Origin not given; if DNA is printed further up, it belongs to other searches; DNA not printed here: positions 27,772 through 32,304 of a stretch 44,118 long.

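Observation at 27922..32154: PpkA-like membrane pseudokinase fused to a TagR-like FGE-sulfatase domain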

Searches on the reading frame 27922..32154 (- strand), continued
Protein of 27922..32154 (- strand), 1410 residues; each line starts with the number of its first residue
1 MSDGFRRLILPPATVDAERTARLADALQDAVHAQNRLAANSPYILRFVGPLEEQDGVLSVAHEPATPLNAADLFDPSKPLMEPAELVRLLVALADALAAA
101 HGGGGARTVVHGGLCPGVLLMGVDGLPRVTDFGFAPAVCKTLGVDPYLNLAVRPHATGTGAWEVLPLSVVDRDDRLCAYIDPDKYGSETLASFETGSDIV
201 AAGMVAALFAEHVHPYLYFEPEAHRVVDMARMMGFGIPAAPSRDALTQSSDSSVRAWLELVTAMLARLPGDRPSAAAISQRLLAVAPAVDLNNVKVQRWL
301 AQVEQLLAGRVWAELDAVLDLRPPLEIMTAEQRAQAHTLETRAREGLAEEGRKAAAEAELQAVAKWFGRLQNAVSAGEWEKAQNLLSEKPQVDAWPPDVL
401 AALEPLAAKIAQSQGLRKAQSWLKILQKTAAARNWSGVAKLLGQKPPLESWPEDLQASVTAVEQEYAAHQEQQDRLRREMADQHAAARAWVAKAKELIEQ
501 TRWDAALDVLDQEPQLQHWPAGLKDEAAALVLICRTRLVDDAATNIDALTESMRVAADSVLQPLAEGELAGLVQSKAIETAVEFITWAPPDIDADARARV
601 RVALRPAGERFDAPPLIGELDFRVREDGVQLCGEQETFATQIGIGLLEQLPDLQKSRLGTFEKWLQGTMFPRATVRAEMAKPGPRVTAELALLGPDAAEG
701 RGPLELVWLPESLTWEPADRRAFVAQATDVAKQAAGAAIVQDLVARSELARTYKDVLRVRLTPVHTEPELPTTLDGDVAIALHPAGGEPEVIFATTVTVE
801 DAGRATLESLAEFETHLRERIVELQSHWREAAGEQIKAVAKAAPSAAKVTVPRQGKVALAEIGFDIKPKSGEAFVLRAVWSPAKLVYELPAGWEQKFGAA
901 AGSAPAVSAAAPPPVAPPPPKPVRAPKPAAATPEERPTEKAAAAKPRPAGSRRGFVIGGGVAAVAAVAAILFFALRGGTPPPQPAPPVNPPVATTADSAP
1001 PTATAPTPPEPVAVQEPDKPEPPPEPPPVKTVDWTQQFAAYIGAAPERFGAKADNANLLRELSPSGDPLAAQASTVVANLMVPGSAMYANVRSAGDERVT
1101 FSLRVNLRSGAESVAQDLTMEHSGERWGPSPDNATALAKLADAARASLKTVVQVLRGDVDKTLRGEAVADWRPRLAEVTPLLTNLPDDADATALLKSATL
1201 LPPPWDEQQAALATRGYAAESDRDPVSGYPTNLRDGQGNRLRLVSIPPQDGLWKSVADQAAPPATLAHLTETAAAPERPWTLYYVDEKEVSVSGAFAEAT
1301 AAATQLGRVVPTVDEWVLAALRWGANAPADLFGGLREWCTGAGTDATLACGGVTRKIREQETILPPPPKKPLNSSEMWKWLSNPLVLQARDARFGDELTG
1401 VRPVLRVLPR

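Call 32: search_solved_structures(query=A2, max_evalue=1, show_alignments=3)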
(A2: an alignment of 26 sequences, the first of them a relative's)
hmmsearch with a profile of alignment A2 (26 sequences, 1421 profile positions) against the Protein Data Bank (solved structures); distinct sequences matched with E-value up to 1: 209 (the best 60 are shown).
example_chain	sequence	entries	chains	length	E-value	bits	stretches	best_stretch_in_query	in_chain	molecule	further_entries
9ru3_A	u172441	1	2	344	1.8e-06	29.2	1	41-139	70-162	Serine/threonine-protein kinase StkP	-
9ruj_A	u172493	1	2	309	1.8e-06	29.2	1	41-140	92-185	Serine/threonine-protein kinase StkP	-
9ruk_A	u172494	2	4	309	1.9e-06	29.1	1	41-139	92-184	Serine/threonine-protein kinase StkP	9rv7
4ow8_A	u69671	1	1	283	0.00049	21.1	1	96-138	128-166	Serine/threonine-protein kinase PknA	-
9tmq_A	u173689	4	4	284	0.00049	21.1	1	96-138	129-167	Serine/threonine-protein kinase PknA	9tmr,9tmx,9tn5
6b2q_A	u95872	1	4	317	0.00056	20.9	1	96-138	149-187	Serine/threonine-protein kinase PknA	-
4x3f_A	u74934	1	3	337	0.0011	19.9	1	96-138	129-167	Serine/threonine-protein kinase PknA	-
5y7z_A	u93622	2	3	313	0.0033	18.4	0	253-289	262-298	Cyclin-G-associated kinase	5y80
4o38_A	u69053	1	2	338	0.0044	18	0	253-289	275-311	Cyclin-G-associated kinase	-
4c57_A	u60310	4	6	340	0.0045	17.9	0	253-289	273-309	Cyclin-G-associated kinase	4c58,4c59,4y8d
4ks7_A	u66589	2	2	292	0.02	15.8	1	81-140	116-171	Serine/threonine-protein kinase PAK 6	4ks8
2c30_A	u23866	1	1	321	0.026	15.4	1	81-140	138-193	SERINE/THREONINE-PROTEIN KINASE PAK 6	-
5y90_A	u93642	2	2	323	0.031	15.1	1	40-135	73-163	Dual specificity mitogen-activated protein kinase kinase 7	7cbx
5b2l_A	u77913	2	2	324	0.032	15.1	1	40-135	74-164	Dual specificity mitogen-activated protein kinase kinase 7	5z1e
8c29_U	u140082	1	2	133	0.043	14.7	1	917-986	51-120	Photosystem II 5 kDa protein, chloroplastic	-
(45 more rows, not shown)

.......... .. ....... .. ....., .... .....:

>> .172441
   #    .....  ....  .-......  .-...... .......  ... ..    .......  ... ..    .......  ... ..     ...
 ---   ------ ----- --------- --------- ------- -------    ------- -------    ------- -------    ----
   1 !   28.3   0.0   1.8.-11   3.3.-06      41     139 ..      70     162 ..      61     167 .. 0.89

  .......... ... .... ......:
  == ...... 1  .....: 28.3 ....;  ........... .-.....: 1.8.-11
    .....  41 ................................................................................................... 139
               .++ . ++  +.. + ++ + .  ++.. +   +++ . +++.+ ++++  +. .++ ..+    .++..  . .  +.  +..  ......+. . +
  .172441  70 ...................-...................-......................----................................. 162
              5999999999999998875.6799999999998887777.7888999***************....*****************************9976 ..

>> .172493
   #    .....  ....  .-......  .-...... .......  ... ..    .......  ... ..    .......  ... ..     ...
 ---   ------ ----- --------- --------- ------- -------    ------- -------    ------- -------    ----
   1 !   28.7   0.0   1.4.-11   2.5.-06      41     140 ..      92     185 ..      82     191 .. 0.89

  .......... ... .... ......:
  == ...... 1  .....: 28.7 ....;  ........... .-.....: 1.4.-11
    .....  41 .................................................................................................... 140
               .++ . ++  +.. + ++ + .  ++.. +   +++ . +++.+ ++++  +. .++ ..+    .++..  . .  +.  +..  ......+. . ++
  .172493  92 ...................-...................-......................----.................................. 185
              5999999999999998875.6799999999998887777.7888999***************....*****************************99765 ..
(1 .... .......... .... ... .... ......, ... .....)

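Call 46: find_encoding_contigs(protein=P0032, flank=10000, max_places=1)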
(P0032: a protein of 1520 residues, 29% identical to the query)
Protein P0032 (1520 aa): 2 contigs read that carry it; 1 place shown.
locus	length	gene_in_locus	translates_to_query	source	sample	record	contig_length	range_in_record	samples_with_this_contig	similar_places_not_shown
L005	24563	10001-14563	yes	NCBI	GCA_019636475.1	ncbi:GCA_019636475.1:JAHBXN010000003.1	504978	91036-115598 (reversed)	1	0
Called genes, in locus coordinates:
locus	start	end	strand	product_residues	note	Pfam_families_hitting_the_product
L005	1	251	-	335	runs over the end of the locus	-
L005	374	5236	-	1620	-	PF14331:IcmF-related_N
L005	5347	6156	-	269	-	PF09850:DotU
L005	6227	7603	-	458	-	PF05936:T6SS_VasE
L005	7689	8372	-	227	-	-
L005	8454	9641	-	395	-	-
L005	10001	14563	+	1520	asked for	-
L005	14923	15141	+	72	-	-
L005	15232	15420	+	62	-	-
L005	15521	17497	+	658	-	PF13432:TPR_16 (weak)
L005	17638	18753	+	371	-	-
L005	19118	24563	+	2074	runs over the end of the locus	PF07705:CARDB (faint), PF18884:TSP3_bac, PF02412:TSP_3 (weak)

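Call 47: find_encoding_contigs(protein=P0041, flank=10000, max_places=1)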
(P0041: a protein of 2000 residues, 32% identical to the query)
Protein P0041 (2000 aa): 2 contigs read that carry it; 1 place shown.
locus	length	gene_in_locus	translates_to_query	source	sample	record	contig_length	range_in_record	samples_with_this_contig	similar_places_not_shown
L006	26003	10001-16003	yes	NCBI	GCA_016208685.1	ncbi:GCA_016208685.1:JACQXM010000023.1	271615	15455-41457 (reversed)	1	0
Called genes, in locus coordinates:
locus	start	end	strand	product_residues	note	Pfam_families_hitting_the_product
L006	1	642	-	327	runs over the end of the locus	PF09867:TagF_N (weak)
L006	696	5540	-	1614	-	PF14331:IcmF-related_N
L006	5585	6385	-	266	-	PF09850:DotU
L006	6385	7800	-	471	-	PF05936:T6SS_VasE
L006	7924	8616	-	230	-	-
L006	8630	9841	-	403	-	-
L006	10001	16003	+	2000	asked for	-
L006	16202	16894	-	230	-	-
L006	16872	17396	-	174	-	PF09721:Exosortase_EpsH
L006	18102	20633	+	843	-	PF17892:Cadherin_5 (weak), PF17963:Big_9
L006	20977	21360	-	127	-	PF07238:PilZ (weak)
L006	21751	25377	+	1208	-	PF00924:MS_channel_2nd, PF21082:MS_channel_3rd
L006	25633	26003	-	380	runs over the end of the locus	PF12697:Abhydrolase_6, PF12146:Hydrolase_4, PF00561:Abhydrolase_1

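Call 48: find_encoding_contigs(protein=P0047, flank=10000, max_places=1)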
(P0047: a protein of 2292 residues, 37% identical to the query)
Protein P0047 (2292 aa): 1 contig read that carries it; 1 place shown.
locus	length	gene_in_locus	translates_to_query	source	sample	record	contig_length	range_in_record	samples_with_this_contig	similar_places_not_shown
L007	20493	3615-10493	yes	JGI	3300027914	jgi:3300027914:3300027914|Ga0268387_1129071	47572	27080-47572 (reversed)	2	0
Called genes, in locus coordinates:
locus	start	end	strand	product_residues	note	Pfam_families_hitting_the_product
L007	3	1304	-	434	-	?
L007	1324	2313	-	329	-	PF02653:BPD_transp_2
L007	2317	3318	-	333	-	PF00532:Peripla_BP_1, PF13407:Peripla_BP_4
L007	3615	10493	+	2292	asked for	PF00069:Pkinase, PF07714:PK_Tyr_Ser-Thr, PF00047:ig (weak), PF07679:I-set, PF13927:Ig_3, PF18998:Flg_new_2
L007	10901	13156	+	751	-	PF07719:TPR_2 (faint)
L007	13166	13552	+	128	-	-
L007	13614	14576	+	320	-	PF00047:ig (faint), PF22352:K319L-like_PKD, PF07686:V-set (faint), PF07679:I-set (weak), PF13895:Ig_2 (faint), PF13927:Ig_3 (weak), PF07679:I-set, PF13927:Ig_3, +1 more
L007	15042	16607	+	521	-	PF01590:GAF, PF13185:GAF_2, PF13492:GAF_3, PF00158:Sigma54_activat, PF14532:Sigma54_activ_2, PF07728:AAA_5, PF25601:AAA_lid_14, PF02954:HTH_8, +2 more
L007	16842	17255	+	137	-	-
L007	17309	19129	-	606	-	-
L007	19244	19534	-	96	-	-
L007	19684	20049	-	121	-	PF05488:PAAR_motif (faint)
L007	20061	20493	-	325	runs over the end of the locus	-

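Call 57: find_related_loci(query=A2, collection=genome_contigs, flank=10000)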
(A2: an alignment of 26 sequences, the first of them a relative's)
Query A2 (1410 aa) in genome_contigs; peptide patterns used: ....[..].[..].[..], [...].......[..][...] (x = any residue, [..] = any of these).
92 stretches matched a pattern; 46 encode a relative of the query (tblastn E <= 1e-3); 46 distinct loci.
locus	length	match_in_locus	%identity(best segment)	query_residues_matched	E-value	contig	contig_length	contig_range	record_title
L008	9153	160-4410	45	1-1410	0e+0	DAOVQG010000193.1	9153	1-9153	MAG TPA_asm: Phycisphaerales bacterium isolate CSMAG_1569 CSMAG_1569_k141_2451848_length_9153_cov_27.9491, whole genome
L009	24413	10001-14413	43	1-1407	0e+0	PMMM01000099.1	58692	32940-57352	MAG: Phycisphaerales bacterium isolate fen_1342 73.20100900_E1D.52_contig_235, whole genome shotgun sequence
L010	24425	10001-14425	37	1-1407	0e+0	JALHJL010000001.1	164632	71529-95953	MAG: Phycisphaerales bacterium isolate 7-NCT_044 scaffold_14, whole genome shotgun sequence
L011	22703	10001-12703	47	1-895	0e+0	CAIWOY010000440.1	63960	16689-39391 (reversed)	MAG: uncultured Phycisphaerales bacterium isolate AlinenSedimentsCore3_bin-0378 genome assembly, contig: bin-0378:440/46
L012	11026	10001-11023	86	1-341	0e+0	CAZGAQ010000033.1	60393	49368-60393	MAG TPA_asm: uncultured Planctomycetales bacterium isolate binchicken_co117_435 genome assembly, contig: NODE_920_length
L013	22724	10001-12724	42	1-905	0e+0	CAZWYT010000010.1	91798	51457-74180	MAG TPA_asm: uncultured Planctomycetales bacterium isolate binchicken_co119_111 genome assembly, contig: NODE_196_length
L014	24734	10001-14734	38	1-1409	5e-176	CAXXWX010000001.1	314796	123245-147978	MAG: Phycisphaerae bacterium isolate e6993cc0-709b-411a-8bd5-6f5b4bf9d55c genome assembly, contig: contig_1, whole genom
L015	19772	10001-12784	38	1-894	2e-173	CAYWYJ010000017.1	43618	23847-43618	MAG TPA_asm: uncultured Planctomycetales bacterium isolate SRP278314_co1_339 genome assembly, contig: NODE_1101_length_4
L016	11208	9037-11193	43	1-719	1e-171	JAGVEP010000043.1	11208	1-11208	MAG: Phycisphaerae bacterium isolate DeMMO2_9 c_000000099837, whole genome shotgun sequence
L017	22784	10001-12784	39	1-894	2e-174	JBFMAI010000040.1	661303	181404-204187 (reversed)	MAG: Planctomycetota bacterium isolate MAG134 MAG134_40, whole genome shotgun sequence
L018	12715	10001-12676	42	1-891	0e+0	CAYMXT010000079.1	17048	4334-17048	MAG TPA_asm: uncultured Planctomycetales bacterium isolate binchicken_co16_147 genome assembly, contig: NODE_5614_length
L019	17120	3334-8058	32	1-1409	6e-133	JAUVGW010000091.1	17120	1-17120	MAG: Phycisphaerae bacterium isolate CSMAG_386 CSMAG_386_k141_1136303_length_17120_cov_7.8836, whole genome shotgun sequ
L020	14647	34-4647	31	1-1409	7e-131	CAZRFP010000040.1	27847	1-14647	MAG TPA_asm: uncultured Planctomycetaceae bacterium isolate SRP193661_co1_189 genome assembly, contig: NODE_1752_length_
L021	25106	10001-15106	32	6-1409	1e-123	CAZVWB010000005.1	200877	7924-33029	MAG TPA_asm: uncultured Planctomycetales bacterium isolate SRP287051_co2_4 genome assembly, contig: NODE_97_length_20087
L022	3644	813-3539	30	1-892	2e-111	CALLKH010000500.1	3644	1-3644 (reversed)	MAG TPA_asm: uncultured Planctomycetaceae bacterium isolate SRR6227243_bin.100_CONCOCT_v1.1_MAG genome assembly, contig:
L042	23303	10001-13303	33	1-905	1e-67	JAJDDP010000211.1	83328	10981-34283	MAG: Phycisphaerae bacterium isolate OFTM209 OFTM209_210, whole genome shotgun sequence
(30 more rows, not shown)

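Call 64: search_protein_families(library=pfam, alignment_id=A2, max_evalue=0.01)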
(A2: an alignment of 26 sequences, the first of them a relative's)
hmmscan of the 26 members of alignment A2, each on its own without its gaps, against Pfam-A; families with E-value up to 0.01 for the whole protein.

A. member 1, P0001 (1410 aa): 0 families

B. families by the number of members that match (of 26 scanned): 3 families
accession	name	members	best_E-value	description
PF00069.31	Pkinase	15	4.3e-08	Protein kinase domain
PF03781.23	FGE-sulfatase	1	0.003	Sulfatase-modifying factor enzyme 1-like domain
PF02413.22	Caudo_TAP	1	0.0055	Caudovirales tail fibre assembly protein, lambda gpK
